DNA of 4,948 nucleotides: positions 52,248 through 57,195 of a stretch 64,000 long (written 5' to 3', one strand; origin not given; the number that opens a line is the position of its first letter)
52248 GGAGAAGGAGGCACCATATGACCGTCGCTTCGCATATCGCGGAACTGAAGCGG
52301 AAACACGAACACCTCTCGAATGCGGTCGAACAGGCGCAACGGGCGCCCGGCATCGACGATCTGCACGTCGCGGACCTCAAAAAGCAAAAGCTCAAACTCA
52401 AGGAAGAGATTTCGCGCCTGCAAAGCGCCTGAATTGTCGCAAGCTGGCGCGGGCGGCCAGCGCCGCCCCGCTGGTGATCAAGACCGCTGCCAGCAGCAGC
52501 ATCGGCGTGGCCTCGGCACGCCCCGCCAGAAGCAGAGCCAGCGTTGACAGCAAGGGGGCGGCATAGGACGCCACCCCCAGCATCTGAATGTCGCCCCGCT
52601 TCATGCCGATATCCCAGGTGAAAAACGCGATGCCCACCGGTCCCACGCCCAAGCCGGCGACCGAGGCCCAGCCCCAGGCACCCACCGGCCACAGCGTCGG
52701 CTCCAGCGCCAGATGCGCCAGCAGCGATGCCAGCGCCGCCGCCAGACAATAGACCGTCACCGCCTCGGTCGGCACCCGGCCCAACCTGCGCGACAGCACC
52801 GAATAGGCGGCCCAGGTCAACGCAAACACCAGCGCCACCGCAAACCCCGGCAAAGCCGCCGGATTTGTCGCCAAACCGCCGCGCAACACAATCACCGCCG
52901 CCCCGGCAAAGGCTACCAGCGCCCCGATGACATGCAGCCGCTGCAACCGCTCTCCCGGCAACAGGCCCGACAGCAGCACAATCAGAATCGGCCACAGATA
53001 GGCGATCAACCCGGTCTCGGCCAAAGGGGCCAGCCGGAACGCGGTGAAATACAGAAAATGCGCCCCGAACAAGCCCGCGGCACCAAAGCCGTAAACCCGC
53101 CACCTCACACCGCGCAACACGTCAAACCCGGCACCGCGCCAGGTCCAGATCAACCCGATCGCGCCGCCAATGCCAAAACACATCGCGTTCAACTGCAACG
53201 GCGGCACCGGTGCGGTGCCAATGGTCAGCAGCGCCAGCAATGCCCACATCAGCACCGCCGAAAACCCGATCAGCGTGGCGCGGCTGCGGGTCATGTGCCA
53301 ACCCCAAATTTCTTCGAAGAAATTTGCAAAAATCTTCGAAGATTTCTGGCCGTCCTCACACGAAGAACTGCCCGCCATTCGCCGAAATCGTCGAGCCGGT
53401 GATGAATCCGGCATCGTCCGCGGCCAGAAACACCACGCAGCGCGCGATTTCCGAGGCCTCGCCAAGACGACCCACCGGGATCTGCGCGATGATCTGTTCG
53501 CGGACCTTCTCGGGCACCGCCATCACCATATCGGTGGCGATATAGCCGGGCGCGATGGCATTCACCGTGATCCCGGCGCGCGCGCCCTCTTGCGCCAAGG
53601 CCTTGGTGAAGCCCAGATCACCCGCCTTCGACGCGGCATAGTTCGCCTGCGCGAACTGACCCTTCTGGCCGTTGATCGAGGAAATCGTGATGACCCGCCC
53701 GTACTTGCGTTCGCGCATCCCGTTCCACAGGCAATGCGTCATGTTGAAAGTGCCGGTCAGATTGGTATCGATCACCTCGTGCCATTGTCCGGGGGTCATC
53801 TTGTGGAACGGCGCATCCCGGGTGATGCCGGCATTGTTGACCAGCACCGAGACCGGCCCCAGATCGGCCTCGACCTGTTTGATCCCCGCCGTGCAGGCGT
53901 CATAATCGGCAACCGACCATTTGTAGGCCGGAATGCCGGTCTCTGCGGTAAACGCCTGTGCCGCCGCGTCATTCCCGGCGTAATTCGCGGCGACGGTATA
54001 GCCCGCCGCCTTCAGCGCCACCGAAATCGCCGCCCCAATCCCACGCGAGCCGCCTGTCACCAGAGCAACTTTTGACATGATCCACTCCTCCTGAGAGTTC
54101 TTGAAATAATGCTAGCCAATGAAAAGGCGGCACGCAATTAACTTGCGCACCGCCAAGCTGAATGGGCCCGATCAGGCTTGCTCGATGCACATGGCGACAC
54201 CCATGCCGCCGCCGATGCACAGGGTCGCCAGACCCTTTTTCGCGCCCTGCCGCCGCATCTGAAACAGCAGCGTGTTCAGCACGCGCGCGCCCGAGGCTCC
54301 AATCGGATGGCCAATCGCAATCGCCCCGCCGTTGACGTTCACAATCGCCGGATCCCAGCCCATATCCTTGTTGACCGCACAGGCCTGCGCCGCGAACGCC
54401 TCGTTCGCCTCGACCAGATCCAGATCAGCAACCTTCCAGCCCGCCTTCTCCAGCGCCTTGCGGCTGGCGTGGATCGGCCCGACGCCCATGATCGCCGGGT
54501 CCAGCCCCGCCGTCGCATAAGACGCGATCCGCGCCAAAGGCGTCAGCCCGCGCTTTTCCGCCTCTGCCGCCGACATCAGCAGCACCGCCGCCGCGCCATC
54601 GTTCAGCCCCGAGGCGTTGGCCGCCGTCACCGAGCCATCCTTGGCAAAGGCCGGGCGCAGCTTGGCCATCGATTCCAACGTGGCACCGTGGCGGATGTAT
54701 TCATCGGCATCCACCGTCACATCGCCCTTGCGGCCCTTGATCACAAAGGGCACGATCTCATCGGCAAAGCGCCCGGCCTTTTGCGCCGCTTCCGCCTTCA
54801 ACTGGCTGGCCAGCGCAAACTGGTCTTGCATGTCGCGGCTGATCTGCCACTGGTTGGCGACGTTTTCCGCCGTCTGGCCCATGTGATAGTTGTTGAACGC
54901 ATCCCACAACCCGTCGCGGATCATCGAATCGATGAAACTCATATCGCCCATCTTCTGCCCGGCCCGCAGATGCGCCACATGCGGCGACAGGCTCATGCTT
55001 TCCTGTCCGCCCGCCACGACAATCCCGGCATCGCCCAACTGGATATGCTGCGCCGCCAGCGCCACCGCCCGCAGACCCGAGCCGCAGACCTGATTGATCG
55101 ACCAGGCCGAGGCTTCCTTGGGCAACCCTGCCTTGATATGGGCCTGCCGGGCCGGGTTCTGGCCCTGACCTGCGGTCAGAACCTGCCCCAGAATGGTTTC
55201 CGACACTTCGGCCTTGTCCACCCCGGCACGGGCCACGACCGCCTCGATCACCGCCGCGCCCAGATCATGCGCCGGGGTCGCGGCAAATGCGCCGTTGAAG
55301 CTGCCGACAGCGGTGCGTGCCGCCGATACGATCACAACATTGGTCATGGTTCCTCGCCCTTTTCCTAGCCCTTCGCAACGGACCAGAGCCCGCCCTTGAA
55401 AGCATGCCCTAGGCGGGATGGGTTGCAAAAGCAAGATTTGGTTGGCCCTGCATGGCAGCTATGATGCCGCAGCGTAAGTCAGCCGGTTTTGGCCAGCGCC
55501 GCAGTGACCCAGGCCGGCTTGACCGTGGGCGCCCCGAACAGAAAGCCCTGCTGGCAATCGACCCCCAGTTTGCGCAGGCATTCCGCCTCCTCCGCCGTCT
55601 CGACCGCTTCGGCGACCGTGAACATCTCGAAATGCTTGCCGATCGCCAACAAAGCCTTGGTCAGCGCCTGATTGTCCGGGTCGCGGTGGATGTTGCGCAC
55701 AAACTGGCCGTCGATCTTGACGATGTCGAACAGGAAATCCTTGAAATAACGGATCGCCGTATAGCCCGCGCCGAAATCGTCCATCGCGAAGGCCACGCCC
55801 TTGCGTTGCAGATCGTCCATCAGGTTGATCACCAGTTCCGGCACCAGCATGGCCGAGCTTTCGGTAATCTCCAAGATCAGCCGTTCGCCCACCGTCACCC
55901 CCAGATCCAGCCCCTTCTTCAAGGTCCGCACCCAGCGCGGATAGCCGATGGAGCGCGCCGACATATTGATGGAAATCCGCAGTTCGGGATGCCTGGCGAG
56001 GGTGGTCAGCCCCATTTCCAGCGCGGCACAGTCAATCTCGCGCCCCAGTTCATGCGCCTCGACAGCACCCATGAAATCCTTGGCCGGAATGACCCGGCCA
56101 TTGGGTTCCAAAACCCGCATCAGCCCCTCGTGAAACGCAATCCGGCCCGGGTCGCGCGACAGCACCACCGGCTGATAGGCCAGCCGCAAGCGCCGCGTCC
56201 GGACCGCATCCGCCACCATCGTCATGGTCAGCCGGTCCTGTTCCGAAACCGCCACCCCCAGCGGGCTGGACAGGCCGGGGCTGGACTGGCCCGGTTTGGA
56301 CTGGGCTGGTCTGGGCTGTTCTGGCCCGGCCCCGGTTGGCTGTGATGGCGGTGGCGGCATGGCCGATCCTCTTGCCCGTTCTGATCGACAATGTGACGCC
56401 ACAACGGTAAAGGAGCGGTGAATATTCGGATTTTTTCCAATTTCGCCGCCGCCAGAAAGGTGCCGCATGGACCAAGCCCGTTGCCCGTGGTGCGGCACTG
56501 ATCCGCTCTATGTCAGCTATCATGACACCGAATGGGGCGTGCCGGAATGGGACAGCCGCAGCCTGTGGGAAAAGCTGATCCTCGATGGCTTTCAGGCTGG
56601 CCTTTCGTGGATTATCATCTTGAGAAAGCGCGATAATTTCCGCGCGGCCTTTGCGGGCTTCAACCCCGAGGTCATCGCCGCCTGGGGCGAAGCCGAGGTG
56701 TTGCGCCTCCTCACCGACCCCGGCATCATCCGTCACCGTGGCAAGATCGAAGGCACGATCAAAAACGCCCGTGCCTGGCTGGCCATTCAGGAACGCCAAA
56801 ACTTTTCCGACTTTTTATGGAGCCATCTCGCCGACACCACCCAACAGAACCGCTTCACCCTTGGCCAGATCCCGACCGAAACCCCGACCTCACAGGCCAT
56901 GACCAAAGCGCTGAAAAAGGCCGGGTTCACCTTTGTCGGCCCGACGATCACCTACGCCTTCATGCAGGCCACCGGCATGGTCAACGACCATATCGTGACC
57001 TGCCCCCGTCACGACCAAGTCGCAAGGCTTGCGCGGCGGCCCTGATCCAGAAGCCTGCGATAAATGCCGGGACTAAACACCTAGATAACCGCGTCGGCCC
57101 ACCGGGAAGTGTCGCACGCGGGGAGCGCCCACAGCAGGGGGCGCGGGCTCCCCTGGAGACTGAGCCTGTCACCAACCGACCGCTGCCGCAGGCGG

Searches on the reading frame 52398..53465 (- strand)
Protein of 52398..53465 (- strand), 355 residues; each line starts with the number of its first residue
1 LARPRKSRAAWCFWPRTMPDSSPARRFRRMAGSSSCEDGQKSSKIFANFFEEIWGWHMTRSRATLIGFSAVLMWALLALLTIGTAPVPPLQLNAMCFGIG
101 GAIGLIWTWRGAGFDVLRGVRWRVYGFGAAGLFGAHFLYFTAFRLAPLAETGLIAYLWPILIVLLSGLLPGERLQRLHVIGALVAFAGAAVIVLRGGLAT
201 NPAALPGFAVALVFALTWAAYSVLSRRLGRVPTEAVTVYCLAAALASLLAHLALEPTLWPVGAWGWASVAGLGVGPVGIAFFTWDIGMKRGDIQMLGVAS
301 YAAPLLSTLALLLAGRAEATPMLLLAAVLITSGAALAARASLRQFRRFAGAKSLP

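Call 21: search_protein_families(library=pfam, proteins=[window:52398-53465:-], max_evalue=0.001)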
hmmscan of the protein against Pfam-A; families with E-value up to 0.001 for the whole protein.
window:52398-53465:- (355 aa): 1 family
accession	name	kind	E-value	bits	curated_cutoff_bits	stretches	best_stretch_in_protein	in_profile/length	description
PF00892.27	EamA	-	1.5e-23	84.1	28.2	2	65-193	5-134/135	EamA-like transporter family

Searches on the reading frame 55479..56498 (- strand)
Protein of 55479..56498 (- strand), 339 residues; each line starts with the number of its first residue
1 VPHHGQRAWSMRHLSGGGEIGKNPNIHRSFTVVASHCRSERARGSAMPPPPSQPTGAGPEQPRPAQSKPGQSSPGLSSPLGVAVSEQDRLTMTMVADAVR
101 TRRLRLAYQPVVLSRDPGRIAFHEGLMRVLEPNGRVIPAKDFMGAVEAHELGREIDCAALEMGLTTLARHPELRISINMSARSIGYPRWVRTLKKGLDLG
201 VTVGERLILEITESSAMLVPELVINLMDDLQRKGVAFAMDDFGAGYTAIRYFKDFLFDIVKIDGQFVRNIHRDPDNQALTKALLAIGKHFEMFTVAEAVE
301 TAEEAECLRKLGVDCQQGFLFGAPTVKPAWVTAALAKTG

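Call 21: search_protein_families(library=pfam, proteins=[window:55479-56498:-], max_evalue=0.001)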
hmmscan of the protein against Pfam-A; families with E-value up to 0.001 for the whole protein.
window:55479-56498:- (339 aa): 1 family
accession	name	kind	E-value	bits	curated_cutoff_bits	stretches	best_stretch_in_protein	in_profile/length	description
PF00563.25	EAL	-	6.1e-52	176.8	31.3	1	95-324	4-236/236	EAL domain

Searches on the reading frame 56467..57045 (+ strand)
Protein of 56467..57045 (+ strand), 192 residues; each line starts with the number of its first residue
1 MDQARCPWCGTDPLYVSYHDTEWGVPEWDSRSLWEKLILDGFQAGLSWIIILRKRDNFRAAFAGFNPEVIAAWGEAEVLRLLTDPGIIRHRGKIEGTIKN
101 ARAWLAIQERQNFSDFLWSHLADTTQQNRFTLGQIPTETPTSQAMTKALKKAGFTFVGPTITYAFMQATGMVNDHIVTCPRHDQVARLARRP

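Call 22: search_protein_families(library=pfam, proteins=[window:56467-57045:+], max_evalue=0.001)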
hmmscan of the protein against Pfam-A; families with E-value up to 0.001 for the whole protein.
window:56467-57045:+ (192 aa): 1 family
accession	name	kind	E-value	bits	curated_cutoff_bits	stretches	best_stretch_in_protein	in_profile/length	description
PF03352.18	Adenine_glyco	-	8.5e-74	247.7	25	1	8-182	1-177/177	Methyladenine glycosylase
